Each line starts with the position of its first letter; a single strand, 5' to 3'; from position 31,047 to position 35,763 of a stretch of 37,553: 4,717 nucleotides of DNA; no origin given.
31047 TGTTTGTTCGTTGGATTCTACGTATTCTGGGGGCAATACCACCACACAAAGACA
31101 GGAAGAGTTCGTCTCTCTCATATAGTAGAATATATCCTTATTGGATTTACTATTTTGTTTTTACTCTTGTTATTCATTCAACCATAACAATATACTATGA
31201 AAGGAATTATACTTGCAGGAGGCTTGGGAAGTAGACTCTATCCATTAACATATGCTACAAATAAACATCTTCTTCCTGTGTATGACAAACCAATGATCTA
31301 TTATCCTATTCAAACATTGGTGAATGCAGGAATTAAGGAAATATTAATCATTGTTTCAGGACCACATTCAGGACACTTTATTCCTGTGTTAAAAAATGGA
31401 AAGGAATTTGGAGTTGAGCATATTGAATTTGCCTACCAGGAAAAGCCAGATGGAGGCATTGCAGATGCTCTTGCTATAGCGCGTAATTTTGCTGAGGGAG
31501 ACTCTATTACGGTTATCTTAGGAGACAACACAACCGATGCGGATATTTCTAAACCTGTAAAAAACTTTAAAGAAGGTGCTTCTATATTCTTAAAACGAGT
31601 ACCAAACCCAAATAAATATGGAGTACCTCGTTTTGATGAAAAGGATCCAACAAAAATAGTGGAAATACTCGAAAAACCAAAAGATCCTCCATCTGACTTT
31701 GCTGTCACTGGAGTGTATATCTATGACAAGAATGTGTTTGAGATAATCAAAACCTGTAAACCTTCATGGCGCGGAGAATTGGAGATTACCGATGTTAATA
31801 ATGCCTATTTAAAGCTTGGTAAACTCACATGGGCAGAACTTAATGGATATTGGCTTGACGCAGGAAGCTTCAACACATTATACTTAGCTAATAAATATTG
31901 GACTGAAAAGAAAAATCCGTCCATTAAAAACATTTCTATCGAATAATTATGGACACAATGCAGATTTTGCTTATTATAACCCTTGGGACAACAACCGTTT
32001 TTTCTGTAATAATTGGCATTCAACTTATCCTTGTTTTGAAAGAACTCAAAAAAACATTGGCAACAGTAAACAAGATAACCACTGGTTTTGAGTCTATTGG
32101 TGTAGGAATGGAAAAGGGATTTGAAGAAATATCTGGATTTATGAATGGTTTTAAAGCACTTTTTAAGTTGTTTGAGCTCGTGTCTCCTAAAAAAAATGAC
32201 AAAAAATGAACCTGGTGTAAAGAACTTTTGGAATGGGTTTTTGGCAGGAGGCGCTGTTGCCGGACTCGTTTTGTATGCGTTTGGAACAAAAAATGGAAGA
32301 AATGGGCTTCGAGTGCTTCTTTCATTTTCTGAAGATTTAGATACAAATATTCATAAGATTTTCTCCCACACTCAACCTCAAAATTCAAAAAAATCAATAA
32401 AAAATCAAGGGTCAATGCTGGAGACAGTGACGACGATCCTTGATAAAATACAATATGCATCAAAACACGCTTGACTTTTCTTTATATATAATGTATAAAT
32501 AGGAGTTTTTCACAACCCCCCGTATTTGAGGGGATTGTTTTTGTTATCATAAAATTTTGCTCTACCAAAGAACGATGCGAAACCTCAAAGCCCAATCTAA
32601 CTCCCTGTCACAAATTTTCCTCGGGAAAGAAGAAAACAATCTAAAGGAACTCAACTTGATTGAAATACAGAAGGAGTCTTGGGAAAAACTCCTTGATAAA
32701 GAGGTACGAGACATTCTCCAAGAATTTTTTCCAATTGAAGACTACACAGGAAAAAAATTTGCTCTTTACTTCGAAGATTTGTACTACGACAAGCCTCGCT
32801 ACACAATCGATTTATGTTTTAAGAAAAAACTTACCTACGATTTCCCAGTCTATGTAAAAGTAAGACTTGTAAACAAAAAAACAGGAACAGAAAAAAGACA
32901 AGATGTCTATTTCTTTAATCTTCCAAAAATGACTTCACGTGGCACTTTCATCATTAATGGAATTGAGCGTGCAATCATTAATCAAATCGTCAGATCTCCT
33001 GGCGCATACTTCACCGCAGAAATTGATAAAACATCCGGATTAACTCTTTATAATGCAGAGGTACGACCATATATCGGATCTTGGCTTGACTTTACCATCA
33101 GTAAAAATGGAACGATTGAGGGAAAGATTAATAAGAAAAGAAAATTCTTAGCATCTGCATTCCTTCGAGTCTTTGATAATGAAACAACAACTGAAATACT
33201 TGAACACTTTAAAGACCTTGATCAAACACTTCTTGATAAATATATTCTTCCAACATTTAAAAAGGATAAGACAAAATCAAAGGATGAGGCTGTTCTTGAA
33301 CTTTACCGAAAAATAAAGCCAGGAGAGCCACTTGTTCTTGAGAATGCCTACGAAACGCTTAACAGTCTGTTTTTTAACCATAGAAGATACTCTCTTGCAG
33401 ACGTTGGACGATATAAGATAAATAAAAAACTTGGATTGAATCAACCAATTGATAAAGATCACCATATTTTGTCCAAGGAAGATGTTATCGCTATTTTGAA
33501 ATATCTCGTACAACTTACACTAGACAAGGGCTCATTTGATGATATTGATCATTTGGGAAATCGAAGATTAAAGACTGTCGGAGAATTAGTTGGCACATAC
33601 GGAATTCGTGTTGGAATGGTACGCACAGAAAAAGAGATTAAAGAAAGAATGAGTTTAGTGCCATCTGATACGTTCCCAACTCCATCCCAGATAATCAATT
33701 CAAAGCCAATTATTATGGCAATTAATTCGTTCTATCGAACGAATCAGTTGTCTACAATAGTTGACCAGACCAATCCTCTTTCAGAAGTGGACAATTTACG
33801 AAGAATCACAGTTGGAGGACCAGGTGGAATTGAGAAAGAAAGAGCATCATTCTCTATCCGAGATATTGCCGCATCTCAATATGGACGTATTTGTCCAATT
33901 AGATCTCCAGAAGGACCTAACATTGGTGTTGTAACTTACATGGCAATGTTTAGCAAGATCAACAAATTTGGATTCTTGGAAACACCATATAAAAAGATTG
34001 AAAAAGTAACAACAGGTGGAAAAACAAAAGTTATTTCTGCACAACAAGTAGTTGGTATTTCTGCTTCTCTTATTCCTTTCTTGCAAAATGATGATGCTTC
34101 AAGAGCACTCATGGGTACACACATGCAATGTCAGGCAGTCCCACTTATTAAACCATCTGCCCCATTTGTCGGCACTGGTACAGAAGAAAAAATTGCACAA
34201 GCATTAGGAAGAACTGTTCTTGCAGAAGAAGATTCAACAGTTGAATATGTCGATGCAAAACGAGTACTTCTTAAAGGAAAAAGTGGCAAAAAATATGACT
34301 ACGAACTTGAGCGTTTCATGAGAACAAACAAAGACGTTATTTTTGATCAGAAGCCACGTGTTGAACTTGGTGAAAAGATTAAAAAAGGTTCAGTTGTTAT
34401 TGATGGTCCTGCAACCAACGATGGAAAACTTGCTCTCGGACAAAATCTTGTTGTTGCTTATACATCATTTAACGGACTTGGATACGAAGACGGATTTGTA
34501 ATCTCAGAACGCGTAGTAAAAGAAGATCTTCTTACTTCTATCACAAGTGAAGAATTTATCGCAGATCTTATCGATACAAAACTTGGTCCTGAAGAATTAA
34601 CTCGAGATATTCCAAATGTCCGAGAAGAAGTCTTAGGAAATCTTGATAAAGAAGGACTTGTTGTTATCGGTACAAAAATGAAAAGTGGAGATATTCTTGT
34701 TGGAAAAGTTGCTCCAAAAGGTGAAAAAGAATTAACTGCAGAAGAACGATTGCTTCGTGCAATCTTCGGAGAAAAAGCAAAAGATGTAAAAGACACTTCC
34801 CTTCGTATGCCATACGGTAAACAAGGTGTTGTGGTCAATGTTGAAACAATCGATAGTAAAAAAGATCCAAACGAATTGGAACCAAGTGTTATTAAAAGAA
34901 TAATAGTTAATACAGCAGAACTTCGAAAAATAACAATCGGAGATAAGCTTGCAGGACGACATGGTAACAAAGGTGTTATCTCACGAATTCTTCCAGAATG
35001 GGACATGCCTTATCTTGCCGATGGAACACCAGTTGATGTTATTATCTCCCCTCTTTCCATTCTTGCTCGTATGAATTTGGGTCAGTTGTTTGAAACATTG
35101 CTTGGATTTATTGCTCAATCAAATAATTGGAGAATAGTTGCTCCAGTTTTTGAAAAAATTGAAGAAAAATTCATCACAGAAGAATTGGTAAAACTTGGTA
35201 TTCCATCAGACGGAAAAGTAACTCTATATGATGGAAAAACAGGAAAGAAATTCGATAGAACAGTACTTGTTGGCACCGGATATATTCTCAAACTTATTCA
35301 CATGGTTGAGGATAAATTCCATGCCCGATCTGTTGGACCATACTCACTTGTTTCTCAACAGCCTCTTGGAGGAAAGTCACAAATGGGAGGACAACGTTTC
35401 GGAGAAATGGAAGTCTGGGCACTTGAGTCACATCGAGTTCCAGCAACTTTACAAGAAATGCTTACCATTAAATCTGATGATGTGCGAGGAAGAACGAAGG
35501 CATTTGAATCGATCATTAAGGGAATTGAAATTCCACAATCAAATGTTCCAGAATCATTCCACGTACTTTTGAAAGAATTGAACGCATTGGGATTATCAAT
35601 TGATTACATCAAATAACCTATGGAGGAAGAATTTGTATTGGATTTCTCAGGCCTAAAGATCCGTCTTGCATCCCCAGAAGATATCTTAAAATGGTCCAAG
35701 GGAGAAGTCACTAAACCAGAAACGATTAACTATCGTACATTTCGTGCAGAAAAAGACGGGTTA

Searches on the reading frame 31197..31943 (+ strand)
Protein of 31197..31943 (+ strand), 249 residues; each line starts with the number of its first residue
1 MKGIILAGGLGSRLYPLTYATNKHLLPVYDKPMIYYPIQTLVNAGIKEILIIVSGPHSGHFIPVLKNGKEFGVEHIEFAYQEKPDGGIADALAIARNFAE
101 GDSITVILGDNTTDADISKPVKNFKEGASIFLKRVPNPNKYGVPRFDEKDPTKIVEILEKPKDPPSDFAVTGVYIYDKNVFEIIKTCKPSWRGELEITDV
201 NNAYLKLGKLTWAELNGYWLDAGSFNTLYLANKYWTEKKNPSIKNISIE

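Call 9: search_protein_families(library=pfam, proteins=[window:31197-31943:+], max_evalue=0.01)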
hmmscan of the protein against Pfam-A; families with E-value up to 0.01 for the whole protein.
window:31197-31943:+ (249 aa): 2 families
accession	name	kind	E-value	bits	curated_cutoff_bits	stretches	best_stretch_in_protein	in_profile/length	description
PF00483.29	NTP_transferase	-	7.4e-56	189.9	21.2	1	2-235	1-242/245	Nucleotidyl transferase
PF12804.13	NTP_transf_3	-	5.5e-10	40.1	27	1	3-111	1-96/160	MobA-like NTP transferase domain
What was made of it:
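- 31197..31946 (+): Sugar-1-phosphate nucleotidyltransferase (RmlA-like, short). A possible donor supply; linkage to the island is not shown. NTP_transferase 189.9 bits (call 9).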

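Call 13: search_protein_families(library=ncbifam, proteins=[window:31197-31943:+], max_evalue=1)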
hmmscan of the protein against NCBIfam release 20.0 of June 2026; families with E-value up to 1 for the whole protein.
window:31197-31943:+ (249 aa): 40 families (the best 25 are shown)
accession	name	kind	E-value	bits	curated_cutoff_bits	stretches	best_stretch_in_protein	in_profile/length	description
TIGR01207.1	rmlA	equivalog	4.8e-70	235.9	360.65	1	2-234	1-235/286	glucose-1-phosphate thymidylyltransferase RfbA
TIGR01208.1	rmlA_long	equivalog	1.6e-64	218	320.25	1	2-244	1-243/353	glucose-1-phosphate thymidylyltransferase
NF012024.0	PRK15480.1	equivalog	7.2e-59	199.3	588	1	2-234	5-239/292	glucose-1-phosphate thymidylyltransferase RfbA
TIGR03992.1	Arch_glmU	subfamily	8.8e-47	159.8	292.1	1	1-244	1-236/393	bifunctional sugar-1-phosphate nucleotidylyltransferase/acetyltransferase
NF041173.1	Sug_nt_acttase_Thmprot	equivalog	2.9e-34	118.7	600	1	1-243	1-235/405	bifunctional sugar-1-phosphate nucleotidylyltransferase/acetyltransferase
NF041313.1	UDPGP_AglF_Halo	equivalog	1.1e-33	116.6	400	1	1-223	1-222/234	UTP--glucose-1-phosphate uridylyltransferase AglF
TIGR01099.1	galU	equivalog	7.3e-30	104.4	326.8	2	76-225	96-255/261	UTP--glucose-1-phosphate uridylyltransferase GalU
NF052502.1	man1P_GTase_Rv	exception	5.8e-22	78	440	1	3-190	3-188/352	mannose-1-phosphate guanylyltransferase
NF045761.1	NAMPUrTaseMurU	equivalog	2.6e-21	76.5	250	1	1-231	1-223/226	N-acetylmuramate alpha-1-phosphate uridylyltransferase MurU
NF007516.0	PRK10122.1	equivalog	4.3e-15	55.6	534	2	2-53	5-56/297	UTP--glucose-1-phosphate uridylyltransferase GalF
NF009928.0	PRK13389.1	equivalog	1.4e-14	54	548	2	2-53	10-61/302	UTP--glucose-1-phosphate uridylyltransferase GalU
TIGR01105.1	galF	equivalog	9.2e-14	51.3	659.2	2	2-53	5-56/297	GalU regulator GalF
NF049965.1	GlMnHpPGnyltfHddC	equivalog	2.6e-12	46.9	300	1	1-185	1-176/221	D-glycero-D-manno-heptose 1-phosphate guanosyltransferase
NF003670.0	PRK05293.1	equivalog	3.3e-12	46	470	1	3-240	7-263/382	glucose-1-phosphate adenylyltransferase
TIGR02091.1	glgC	equivalog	3.6e-12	46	424.9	1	3-239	3-263/364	glucose-1-phosphate adenylyltransferase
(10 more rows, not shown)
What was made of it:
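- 31197..31946 (+): TIGR01207 rmlA 235.9 bits, below its cut-off of 360.65 (call 13).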

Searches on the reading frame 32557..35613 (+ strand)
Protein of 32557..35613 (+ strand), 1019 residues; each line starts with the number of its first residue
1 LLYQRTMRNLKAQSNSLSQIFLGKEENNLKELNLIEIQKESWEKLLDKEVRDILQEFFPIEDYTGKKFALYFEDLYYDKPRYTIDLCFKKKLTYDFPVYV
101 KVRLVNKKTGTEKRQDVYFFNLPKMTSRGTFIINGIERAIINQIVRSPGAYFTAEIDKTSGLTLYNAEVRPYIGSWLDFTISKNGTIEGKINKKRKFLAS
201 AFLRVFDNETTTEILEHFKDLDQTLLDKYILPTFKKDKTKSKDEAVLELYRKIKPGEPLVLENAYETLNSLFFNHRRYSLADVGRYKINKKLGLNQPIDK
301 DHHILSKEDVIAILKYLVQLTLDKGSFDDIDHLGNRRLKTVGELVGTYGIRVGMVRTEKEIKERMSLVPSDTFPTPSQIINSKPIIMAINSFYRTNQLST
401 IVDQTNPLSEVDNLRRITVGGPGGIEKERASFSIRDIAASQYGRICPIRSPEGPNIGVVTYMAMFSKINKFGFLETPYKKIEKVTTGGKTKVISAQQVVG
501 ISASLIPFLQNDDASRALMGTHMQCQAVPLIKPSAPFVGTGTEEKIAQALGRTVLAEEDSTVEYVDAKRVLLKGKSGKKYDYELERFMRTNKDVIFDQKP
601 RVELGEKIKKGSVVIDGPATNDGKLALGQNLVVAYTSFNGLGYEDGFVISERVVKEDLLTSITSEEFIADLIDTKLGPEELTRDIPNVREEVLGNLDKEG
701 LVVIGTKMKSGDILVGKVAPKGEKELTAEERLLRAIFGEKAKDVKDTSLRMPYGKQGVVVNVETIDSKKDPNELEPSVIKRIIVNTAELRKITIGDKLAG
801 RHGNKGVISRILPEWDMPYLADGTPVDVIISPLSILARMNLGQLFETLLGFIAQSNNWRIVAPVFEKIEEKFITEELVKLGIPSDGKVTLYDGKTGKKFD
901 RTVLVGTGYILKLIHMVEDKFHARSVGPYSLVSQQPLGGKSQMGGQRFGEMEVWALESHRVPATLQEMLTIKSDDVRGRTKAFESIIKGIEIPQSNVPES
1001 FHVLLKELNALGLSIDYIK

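Call 9: search_protein_families(library=pfam, proteins=[window:32557-35613:+], max_evalue=0.01)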
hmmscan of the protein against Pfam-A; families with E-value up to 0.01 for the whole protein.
window:32557-35613:+ (1019 aa): 5 families
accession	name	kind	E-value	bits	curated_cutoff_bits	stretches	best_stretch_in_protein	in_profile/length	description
PF00562.33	RNA_pol_Rpb2_6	-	2.8e-109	366.1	23.4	1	556-942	2-373/373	RNA polymerase Rpb2, domain 6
PF04561.19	RNA_pol_Rpb2_2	-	1.1e-24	87.6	21.7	1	146-339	1-190/190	RNA polymerase Rpb2, domain 2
PF04565.21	RNA_pol_Rpb2_3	-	4.9e-21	75.1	21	1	401-468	2-68/68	RNA polymerase Rpb2, domain 3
PF04560.25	RNA_pol_Rpb2_7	-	6e-21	75.1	32.1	1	944-1017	1-84/87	RNA polymerase Rpb2, domain 7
PF04563.20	RNA_pol_Rpb2_1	-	2.4e-11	44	28.2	1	33-385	1-201/203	RNA polymerase beta subunit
